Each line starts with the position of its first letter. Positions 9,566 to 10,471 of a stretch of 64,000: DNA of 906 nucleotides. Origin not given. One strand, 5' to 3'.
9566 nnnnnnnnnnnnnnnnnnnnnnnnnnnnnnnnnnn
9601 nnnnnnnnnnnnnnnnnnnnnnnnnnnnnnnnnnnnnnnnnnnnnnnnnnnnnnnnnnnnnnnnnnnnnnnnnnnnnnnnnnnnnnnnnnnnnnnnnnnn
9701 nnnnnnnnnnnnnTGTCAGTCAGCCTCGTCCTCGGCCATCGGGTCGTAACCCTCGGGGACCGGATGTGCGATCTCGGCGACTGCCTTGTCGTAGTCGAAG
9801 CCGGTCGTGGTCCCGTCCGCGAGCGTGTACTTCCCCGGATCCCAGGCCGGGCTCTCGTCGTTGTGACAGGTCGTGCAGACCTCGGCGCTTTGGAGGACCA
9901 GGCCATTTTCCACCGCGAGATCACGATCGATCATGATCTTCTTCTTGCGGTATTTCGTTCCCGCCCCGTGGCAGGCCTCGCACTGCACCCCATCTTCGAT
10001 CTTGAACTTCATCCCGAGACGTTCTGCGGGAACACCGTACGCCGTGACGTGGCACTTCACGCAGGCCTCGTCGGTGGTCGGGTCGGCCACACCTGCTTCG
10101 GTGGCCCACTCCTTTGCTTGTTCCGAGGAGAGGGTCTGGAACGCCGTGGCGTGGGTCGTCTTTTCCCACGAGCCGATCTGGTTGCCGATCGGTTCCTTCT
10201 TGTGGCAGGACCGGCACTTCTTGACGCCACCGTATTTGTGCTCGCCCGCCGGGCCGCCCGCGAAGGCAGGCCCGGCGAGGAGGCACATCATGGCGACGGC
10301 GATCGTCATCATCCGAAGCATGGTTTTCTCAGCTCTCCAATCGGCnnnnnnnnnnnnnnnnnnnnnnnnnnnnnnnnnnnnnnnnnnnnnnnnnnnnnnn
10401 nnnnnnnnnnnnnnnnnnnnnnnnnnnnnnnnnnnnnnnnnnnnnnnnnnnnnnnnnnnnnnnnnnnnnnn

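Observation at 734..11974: Eleven-gene same-strand string fusing nirS, a multihaem/NrfCD module, a WD40 protein and napDAGHB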

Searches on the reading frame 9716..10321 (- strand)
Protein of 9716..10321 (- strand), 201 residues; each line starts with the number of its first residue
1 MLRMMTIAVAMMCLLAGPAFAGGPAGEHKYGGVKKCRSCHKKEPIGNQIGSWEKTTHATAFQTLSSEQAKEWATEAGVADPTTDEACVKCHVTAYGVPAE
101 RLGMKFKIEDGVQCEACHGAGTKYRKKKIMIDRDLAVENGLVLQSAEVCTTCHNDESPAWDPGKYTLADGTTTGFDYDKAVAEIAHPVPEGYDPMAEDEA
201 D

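Call 4: search_protein_families(library=pfam, proteins=[window:9716-10321:-], max_evalue=0.01)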
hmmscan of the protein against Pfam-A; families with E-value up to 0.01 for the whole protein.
window:9716-10321:- (201 aa): 7 families
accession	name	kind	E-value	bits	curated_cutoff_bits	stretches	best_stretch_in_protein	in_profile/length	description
PF13435.11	Cytochrome_C554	-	1.2e-19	71.5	20.8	1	35-119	1-84/84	Cytochrome c554 and c-prime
PF22113.1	Mtrc-MtrF_II-IV_dom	-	1.9e-07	31.2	30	2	33-125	81-170/176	Outer membrane cytochrome MtrC/MtrF-like, domains II/IV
PF14522.11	Cytochrome_C7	-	3.5e-07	30.4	24.8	2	107-157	8-52/67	Cytochrome c7 and related cytochrome c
PF09699.15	Paired_CXXCH_1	-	0.00017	21.7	20.6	0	110-156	6-39/41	Doubled CXXCH motif (Paired_CXXCH_1)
PF14537.11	Cytochrom_c3_2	-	0.00042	21.2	25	0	111-155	6-35/79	Cytochrome c3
PF02085.21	Cytochrom_CIII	-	0.00048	20.9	22.9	1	29-118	26-101/101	Class III cytochrome C family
PF03264.19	Cytochrom_NNT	-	0.0023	18.1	24.1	0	74-122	26-76/174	NapC/NirT cytochrome c family, N-terminal region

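Call 5: search_protein_families(library=ncbifam, proteins=[window:9716-10321:-], max_evalue=0.01)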
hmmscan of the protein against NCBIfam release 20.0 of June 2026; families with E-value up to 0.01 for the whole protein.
window:9716-10321:- (201 aa): 8 families
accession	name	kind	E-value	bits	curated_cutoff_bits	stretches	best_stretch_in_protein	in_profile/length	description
NF043010.1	Cyt554_Nsmonas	equivalog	2.7e-19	69.5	400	1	5-165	8-174/238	cytochrome c-550 CycA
NF041198.1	UshA_like_PCGU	equivalog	4.6e-17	61.8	275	1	27-156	402-511/519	UshA-like (seleno)protein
TIGR03508.1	decahem_SO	subfamily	1.1e-06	28.3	192.2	1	110-157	33-81/258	DmsE family decaheme c-type cytochrome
TIGR01905.1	paired_CXXCH_1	subfamily_domain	3.9e-05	23.5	25.2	0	139-156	22-39/41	doubled CXXCH domain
NF041028.1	decahem_GSU2203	exception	6e-05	22.4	325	1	75-156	27-111/317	GSU2203 family decaheme c-type cytochrome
TIGR04257.1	nanowire_3heme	domain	0.0024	18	40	0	85-125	24-65/75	c(7)-type cytochrome triheme domain-containing protein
NF008659.0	PRK11659.1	equivalog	0.0028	17.4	184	1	60-156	25-120/188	cytochrome c nitrite reductase pentaheme subunit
TIGR04315.1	octaheme_Shew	subfamily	0.0037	16.4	375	0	34-134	21-119/440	tetrathionate reductase family octaheme c-type cytochrome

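Call 23: search_solved_structures(query=window:9716-10321:-, max_evalue=1)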
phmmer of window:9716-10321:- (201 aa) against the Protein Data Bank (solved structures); distinct sequences matched with E-value up to 1: 4.
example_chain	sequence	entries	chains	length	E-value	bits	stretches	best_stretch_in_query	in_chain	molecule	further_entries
1bvb_A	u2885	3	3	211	4.3e-11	46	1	30-162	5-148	CYTOCHROME C-554 | CYTOCHROME C554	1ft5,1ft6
6i5b_A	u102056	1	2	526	7.9e-06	28.8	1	71-154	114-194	Uncharacterized protein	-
1c2n_A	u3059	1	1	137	0.041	16.7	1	5-55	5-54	CYTOCHROME C2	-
6qvm_A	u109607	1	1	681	0.054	16.3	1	85-153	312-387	Multiheme cytochrome cf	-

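Call 64: find_homologous_proteins(query=window:9716-10321:-, max_evalue=1e-10)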
Query window:9716-10321:- (201 aa): 566 proteins with E <= 1e-10 among 886 candidates; the best 120 are listed.
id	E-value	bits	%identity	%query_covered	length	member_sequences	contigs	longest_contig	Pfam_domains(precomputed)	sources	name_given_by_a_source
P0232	4.3e-135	466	100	100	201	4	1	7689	PF13435.12,PF14522.12,PF22113.2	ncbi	-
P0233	1.3e-120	418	91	100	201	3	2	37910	PF09699.16,PF13435.12,PF14522.12,PF22113.2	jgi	-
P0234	1.9e-117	408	86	100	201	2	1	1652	PF13435.12,PF14522.12,PF22113.2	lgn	-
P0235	2.8e-109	381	81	100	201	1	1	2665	PF13435.12,PF14522.12,PF22113.2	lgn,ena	-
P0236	3.5e-99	348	75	100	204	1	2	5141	PF13435.12,PF14522.12,PF22113.2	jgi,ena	-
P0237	7.1e-85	302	68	99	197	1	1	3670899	PF13435.12,PF14522.12,PF22113.2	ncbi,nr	ncbi:MAG: cytochrome c family protein [Deltaproteobacteria bacterium]|nr:MAG: cytochrome c family pr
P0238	1.0e-83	298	68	96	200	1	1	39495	PF13435.12,PF14522.12,PF22113.2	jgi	jgi:hypothetical protein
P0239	4.9e-83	296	65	98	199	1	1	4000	PF13435.12,PF14522.12,PF22113.2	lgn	-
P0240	2.9e-82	293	71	88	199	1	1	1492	PF13435.12,PF14522.12,PF22113.2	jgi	jgi:YD repeat-containing protein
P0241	2.9e-82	293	64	100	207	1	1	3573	PF13435.12,PF14522.12,PF22113.2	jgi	jgi:hypothetical protein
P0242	5.8e-82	292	65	97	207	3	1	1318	PF13435.12,PF14522.12,PF22113.2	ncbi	-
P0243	5.9e-82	292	64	100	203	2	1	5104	PF13435.12,PF14522.12,PF22113.2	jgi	jgi:hypothetical protein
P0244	1.1e-81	291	72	86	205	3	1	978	PF09699.16,PF13435.12,PF14522.12,PF22113.2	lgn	-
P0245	1.3e-81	291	72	87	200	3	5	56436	PF09699.16,PF13435.12,PF14522.12,PF22113.2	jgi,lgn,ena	jgi:hypothetical protein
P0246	2.1e-81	290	64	93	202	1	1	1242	PF09699.16,PF13435.12,PF14522.12,PF22113.2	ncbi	-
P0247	2.8e-81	290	63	100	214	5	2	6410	PF14537.12,PF13435.12,PF14522.12,PF22113.2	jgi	jgi:YD repeat-containing protein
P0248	3.8e-81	290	64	100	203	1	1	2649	PF09699.16,PF13435.12,PF14522.12,PF22113.2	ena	-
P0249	4.2e-81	289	64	100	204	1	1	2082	PF13435.12,PF14522.12,PF22113.2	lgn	-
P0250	4.7e-81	289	64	100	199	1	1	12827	PF09699.16,PF13435.12,PF14522.12,PF22113.2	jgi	jgi:hypothetical protein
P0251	6.9e-81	289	71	87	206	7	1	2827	PF13435.12,PF14522.12,PF22113.2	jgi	jgi:hypothetical protein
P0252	8.7e-81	288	63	99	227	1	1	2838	PF13435.12,PF14522.12,PF22113.2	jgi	-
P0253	9.0e-81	288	68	94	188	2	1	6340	PF09699.16,PF13435.12,PF14522.12,PF22113.2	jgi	jgi:hypothetical protein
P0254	9.3e-81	288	65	100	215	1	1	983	PF09699.16,PF13435.12,PF14522.12,PF22113.2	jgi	jgi:hypothetical protein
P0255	1.1e-80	288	68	96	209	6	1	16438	PF09699.16,PF13435.12,PF14522.12,PF22113.2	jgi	jgi:hypothetical protein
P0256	2.8e-80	287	60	100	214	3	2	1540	PF09699.16,PF13435.12,PF02085.22,PF14522.12,PF22113.2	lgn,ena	-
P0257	2.9e-80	287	62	99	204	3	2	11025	PF09699.16,PF13435.12,PF14522.12,PF22113.2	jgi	jgi:hypothetical protein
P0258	4.3e-80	286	64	97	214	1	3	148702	PF13435.12,PF14522.12,PF22113.2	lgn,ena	-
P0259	5.5e-80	286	63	100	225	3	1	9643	PF13435.12,PF14522.12,PF22113.2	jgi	jgi:hypothetical protein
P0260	6.8e-80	285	62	99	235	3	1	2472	PF09699.16,PF13435.12,PF14522.12,PF22113.2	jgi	-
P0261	7.2e-80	285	63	100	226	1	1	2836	PF13435.12,PF14522.12,PF22113.2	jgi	-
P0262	7.4e-80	285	69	89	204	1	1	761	PF09699.16,PF13435.12,PF14522.12,PF22113.2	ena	-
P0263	9.6e-80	285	63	100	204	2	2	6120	PF13435.12,PF14522.12,PF22113.2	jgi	jgi:hypothetical protein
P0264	1.5e-79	284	62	100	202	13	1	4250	PF13435.12,PF14522.12,PF22113.2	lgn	-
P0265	1.7e-79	284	63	99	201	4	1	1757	PF13435.12,PF14522.12,PF22113.2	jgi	jgi:hypothetical protein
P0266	1.7e-79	284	62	100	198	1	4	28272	PF09699.16,PF13435.12,PF11845.14,PF14522.12,PF22113.2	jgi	jgi:hypothetical protein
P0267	1.8e-79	284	66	91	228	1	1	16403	PF13435.12,PF14522.12,PF22113.2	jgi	jgi:hypothetical protein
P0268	1.8e-79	284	66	95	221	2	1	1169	PF09699.16,PF13435.12,PF14522.12,PF22113.2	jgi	-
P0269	1.9e-79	284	62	100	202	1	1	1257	PF14537.12,PF13435.12,PF14522.12,PF22113.2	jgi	-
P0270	2.3e-79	284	64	96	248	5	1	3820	PF13435.12,PF14522.12,PF22113.2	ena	-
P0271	3.0e-79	283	63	100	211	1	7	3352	PF13435.12,PF14522.12,PF22113.2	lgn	-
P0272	3.7e-79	283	65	87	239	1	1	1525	PF13435.12,PF14522.12,PF22113.2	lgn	-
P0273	4.3e-79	283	68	88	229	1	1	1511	PF13435.12,PF14522.12,PF22113.2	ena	-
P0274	4.4e-79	283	62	100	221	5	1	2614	PF09699.16,PF13435.12,PF14522.12,PF22113.2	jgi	-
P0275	5.4e-79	282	64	91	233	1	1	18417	PF13435.12,PF14522.12,PF22113.2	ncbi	-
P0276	6.2e-79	282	60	100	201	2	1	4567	PF13435.12,PF14522.12,PF22113.2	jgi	jgi:hypothetical protein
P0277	6.3e-79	282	67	88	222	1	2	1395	PF09699.16,PF13435.12,PF14522.12,PF22113.2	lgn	-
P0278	1.1e-78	281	63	100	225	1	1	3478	PF13435.12,PF14522.12,PF22113.2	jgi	-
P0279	2.1e-78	281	64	99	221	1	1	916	PF09699.16,PF13435.12,PF22113.2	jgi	jgi:hypothetical protein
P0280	3.3e-78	280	62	99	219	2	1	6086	PF13435.12,PF14522.12,PF22113.2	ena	-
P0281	4.3e-78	280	62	100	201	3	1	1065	PF13435.12,PF14522.12,PF22113.2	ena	-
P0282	6.7e-78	279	67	88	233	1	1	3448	PF13435.12,PF14522.12,PF22113.2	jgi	jgi:hypothetical protein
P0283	7.8e-78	279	67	88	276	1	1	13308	PF13435.12,PF14522.12,PF22113.2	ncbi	-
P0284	9.0e-78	279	60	100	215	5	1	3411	PF13435.12,PF14522.12,PF22113.2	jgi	jgi:hypothetical protein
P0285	1.1e-77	278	62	98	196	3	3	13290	PF09699.16,PF13435.12,PF14522.12,PF22113.2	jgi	jgi:hypothetical protein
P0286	1.2e-77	278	64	95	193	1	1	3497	PF09699.16,PF13435.12,PF14522.12,PF22113.2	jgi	jgi:hypothetical protein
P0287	1.5e-77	278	59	100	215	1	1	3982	PF14537.12,PF13435.12,PF14522.12,PF22113.2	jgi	jgi:hypothetical protein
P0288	1.6e-77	278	62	100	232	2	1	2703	PF13435.12,PF14522.12,PF22113.2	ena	-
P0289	1.8e-77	277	64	96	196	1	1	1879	PF09699.16,PF13435.12,PF14522.12,PF22113.2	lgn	-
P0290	2.4e-77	277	61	100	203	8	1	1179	PF13435.12,PF22113.2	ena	-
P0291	2.8e-77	277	67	86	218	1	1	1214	PF09699.16,PF14537.12,PF13435.12,PF14522.12,PF22113.2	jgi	-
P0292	4.1e-77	276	62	100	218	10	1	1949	PF09699.16,PF13435.12,PF14522.12,PF22113.2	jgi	jgi:hypothetical protein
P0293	5.6e-77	276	61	99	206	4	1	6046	PF13435.12,PF14522.12,PF22113.2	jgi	jgi:hypothetical protein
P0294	5.6e-77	276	64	90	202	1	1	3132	PF13435.12,PF14522.12,PF22113.2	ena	-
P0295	8.0e-77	275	57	99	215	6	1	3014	PF13435.12,PF14522.12,PF22113.2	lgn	-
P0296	1.3e-76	275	60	99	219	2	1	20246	PF09699.16,PF13435.12,PF14522.12,PF22113.2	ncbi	-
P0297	1.4e-76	275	63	94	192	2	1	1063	PF09699.16,PF13435.12,PF14522.12,PF22113.2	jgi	jgi:hypothetical protein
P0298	1.6e-76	274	60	100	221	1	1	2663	PF09699.16,PF13435.12,PF14522.12,PF22113.2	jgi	-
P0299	1.7e-76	274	62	96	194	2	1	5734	PF14537.12,PF13435.12,PF14522.12,PF22113.2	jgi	jgi:hypothetical protein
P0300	1.9e-76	274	64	87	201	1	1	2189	PF13435.12,PF14522.12,PF22113.2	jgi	jgi:hypothetical protein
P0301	2.1e-76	274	62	97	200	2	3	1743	PF09699.16,PF13435.12,PF14522.12,PF22113.2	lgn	-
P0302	2.1e-76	274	60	98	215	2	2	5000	PF09699.16,PF13435.12,PF14522.12,PF22113.2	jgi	jgi:hypothetical protein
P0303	2.5e-76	274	61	100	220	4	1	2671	PF13435.12,PF14522.12,PF22113.2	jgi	jgi:hypothetical protein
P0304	3.3e-76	273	59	100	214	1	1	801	PF13435.12,PF14522.12,PF22113.2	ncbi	-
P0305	3.4e-76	273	63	95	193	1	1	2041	PF13435.12,PF14522.12,PF22113.2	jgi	jgi:excinuclease UvrABC ATPase subunit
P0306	4.3e-76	273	63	90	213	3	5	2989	PF13435.12,PF14522.12,PF22113.2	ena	-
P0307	4.3e-76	273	61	98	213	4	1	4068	PF13435.12,PF14522.12,PF22113.2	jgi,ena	-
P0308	4.3e-76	273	59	99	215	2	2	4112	PF09699.16,PF13435.12,PF14522.12,PF22113.2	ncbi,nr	ncbi:MAG: hypothetical protein GY946_16600 [bacterium]|nr:hypothetical protein [bacterium]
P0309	4.6e-76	273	62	97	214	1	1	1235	PF14537.12,PF13435.12,PF14522.12,PF22113.2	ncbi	-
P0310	4.8e-76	273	65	87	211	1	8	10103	PF13435.12,PF14522.12,PF22113.2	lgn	-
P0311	5.2e-76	273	63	97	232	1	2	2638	PF13435.12,PF14522.12,PF22113.2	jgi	jgi:hypothetical protein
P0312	7.5e-76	272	59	98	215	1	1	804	PF13435.12,PF14522.12,PF22113.2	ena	-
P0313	8.7e-76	272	63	95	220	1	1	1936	PF09699.16,PF13435.12,PF14522.12,PF22113.2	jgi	jgi:hypothetical protein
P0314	9.4e-76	272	63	89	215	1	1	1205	PF13435.12,PF14522.12,PF22113.2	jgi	jgi:hypothetical protein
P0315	9.5e-76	272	63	99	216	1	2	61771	PF09699.16,PF13435.12,PF14522.12,PF22113.2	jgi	jgi:hypothetical protein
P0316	1.1e-75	272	65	87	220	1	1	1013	PF13435.12,PF14522.12,PF22113.2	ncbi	-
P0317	1.2e-75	272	66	87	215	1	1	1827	PF13435.12,PF14522.12,PF22113.2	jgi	jgi:YD repeat-containing protein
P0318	1.2e-75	272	61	99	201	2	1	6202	PF13435.12,PF14522.12,PF22113.2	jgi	jgi:hypothetical protein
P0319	1.4e-75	271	65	87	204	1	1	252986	PF09699.16,PF13435.12,PF14522.12,PF22113.2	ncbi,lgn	-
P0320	1.6e-75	271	66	87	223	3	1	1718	PF09699.16,PF13435.12,PF14522.12,PF22113.2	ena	-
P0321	1.6e-75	271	61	100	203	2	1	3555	PF13435.12,PF14522.12,PF22113.2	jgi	jgi:hypothetical protein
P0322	1.7e-75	271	62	97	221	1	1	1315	PF13435.12,PF14522.12,PF22113.2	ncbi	-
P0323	1.8e-75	271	63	87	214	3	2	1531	PF13435.12,PF14522.12,PF22113.2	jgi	jgi:hypothetical protein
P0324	2.0e-75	271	62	91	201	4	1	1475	PF09699.16,PF13435.12,PF22113.2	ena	-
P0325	2.1e-75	271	61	97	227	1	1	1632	PF14537.12,PF13435.12,PF11845.14,PF14522.12,PF22113.2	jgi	-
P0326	2.5e-75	271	63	98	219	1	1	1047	PF09699.16,PF13435.12,PF14522.12,PF22113.2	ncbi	-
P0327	3.3e-75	270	65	88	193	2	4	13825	PF09699.16,PF13435.12,PF14522.12,PF22113.2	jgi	jgi:hypothetical protein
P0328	3.6e-75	270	59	99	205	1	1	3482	PF13435.12,PF14522.12,PF22113.2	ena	-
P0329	4.3e-75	270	59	99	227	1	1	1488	PF13435.12,PF14522.12,PF22113.2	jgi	jgi:hypothetical protein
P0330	4.5e-75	270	59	100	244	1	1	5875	PF09699.16,PF13435.12,PF14522.12,PF22113.2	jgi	jgi:hypothetical protein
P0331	4.6e-75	270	58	100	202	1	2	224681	PF13435.12,PF14522.12,PF22113.2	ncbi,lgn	-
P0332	4.7e-75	270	63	97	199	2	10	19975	PF09699.16,PF13435.12,PF14522.12,PF22113.2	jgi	jgi:hypothetical protein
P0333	5.4e-75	269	61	100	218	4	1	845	PF09699.16,PF13435.12,PF14522.12,PF22113.2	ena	-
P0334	5.5e-75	269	60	100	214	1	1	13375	PF13435.12,PF14522.12,PF22113.2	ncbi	-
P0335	6.8e-75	269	64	87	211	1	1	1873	PF09699.16,PF13435.12,PF14522.12,PF22113.2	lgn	-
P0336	6.9e-75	269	59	100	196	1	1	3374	PF09699.16,PF13435.12,PF14522.12,PF22113.2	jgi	jgi:hypothetical protein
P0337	7.1e-75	269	67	88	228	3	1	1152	PF14537.12,PF13435.12,PF14522.12,PF22113.2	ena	-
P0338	7.2e-75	269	59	100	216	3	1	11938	PF13435.12,PF14522.12,PF22113.2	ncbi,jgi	jgi:hypothetical protein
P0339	8.0e-75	269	57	100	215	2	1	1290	PF14537.12,PF13435.12,PF14522.12,PF22113.2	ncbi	-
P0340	8.7e-75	269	59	100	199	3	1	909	PF09699.16,PF13435.12,PF14522.12,PF22113.2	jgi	jgi:hypothetical protein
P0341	1.1e-74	268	65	88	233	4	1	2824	PF14537.12,PF13435.12,PF14522.12,PF22113.2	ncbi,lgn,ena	-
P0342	1.3e-74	268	57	100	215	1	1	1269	PF09699.16,PF13435.12,PF14522.12,PF22113.2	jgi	-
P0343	1.6e-74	268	60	100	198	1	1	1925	PF13435.12,PF14522.12,PF22113.2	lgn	-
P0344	1.7e-74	268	63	92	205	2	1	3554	PF13435.12,PF14522.12,PF22113.2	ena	-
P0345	1.9e-74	268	66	88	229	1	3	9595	PF09699.16,PF14537.12,PF13435.12,PF14522.12,PF22113.2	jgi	-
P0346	2.7e-74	267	63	87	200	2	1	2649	PF13435.12,PF14522.12,PF22113.2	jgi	jgi:hypothetical protein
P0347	2.7e-74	267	61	99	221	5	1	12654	PF09699.16,PF13435.12,PF14522.12,PF22113.2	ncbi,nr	ncbi:MAG: hypothetical protein JRG90_12875 [Deltaproteobacteria bacterium]|nr:hypothetical protein [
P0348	3.1e-74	267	58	100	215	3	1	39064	PF13435.12,PF14522.12,PF22113.2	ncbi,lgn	-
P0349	3.2e-74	267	62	91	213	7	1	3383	PF09699.16,PF13435.12,PF14522.12,PF22113.2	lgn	-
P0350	3.2e-74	267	64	89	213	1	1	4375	PF09699.16,PF13435.12,PF14522.12,PF22113.2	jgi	jgi:hypothetical protein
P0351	3.4e-74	267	59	97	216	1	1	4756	PF13435.12,PF14522.12,PF22113.2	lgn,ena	-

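Call 65: find_encoding_contigs(protein=P0237, flank=10000, max_places=1)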
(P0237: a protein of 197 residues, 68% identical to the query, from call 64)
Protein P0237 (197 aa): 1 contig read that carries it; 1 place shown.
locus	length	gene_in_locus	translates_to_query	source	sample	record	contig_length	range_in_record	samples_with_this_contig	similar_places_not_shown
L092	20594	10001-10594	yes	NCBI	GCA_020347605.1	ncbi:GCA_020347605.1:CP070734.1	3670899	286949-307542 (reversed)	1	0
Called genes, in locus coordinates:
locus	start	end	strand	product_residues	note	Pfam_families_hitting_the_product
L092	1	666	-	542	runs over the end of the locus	PF16371:MetallophosN, PF16370:MetallophosC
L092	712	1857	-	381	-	PF18306:LDcluster4, PF03641:Lysine_decarbox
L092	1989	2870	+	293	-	PF01435:Peptidase_M48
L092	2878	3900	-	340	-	-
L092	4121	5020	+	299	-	-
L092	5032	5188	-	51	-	PF01927:Mut7-C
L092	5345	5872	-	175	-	-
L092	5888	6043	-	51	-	-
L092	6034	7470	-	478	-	-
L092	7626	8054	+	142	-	PF02082:Rrf2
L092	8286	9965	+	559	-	PF13442:Cytochrome_CBB3 (weak), PF02239:Cytochrom_D1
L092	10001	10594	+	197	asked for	PF14522:Cytochrome_C7 (faint), PF22113:Mtrc-MtrF_II-IV_dom (faint), PF13435:Cytochrome_C554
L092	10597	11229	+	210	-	PF09699:Paired_CXXCH_1 (faint), PF14522:Cytochrome_C7 (faint)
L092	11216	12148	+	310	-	PF12838:Fer4_7, PF13187:Fer4_9 (weak), PF13247:Fer4_11, PF00037:Fer4 (weak), PF12797:Fer4_2 (weak), PF12837:Fer4_6 (weak), PF13237:Fer4_10, PF13247:Fer4_11, +6 more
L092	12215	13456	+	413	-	PF03916:NrfD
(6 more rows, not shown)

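Call 66: find_encoding_contigs(protein=P0258, flank=10000, max_places=1)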
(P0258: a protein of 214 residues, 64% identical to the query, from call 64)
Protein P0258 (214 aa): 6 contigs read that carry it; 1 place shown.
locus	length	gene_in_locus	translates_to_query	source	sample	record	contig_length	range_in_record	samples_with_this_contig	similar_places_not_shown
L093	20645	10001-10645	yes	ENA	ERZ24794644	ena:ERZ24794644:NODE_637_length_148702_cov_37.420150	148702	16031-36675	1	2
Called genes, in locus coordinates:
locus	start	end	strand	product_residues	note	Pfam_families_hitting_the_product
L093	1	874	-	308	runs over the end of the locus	PF01040:UbiA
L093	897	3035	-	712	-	PF00033:Cytochrome_B, PF14358:DUF4405 (weak), PF13631:Cytochrom_B_N_2, PF00037:Fer4 (faint), PF12837:Fer4_6 (faint), PF13183:Fer4_8 (faint), PF12838:Fer4_7 (weak), PF02662:FlpD, +2 more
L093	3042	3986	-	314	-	PF00578:AhpC-TSA, PF08534:Redoxin (weak), PF02630:SCO1-SenC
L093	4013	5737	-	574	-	PF00115:COX1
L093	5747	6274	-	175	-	-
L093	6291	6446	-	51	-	-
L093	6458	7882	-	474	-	-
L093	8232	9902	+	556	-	PF13442:Cytochrome_CBB3, PF02239:Cytochrom_D1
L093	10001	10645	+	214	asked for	PF14522:Cytochrome_C7 (faint), PF22113:Mtrc-MtrF_II-IV_dom (weak), PF13435:Cytochrome_C554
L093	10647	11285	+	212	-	PF14522:Cytochrome_C7 (faint)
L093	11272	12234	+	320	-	PF12838:Fer4_7, PF13187:Fer4_9, PF13247:Fer4_11, PF12797:Fer4_2 (weak), PF13237:Fer4_10, PF00037:Fer4, PF12838:Fer4_7, PF13247:Fer4_11, +6 more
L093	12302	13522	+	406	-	PF03916:NrfD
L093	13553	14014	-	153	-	PF13442:Cytochrome_CBB3, PF00034:Cytochrom_C (weak)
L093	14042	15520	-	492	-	PF13442:Cytochrome_CBB3, PF02239:Cytochrom_D1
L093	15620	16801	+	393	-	PF13353:Fer4_12, PF04055:Radical_SAM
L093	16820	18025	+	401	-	PF21783:YNCE (faint), PF02239:Cytochrom_D1, PF10282:Lactonase (faint), PF25174:Beta-prop_THOC3 (weak)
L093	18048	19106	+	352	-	PF22451:NirdL-like_HTH, PF17805:AsnC_trans_reg2, PF22451:NirdL-like_HTH, PF17805:AsnC_trans_reg2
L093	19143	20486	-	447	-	PF13372:Alginate_exp (faint)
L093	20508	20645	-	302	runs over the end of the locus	PF00590:TP_methylase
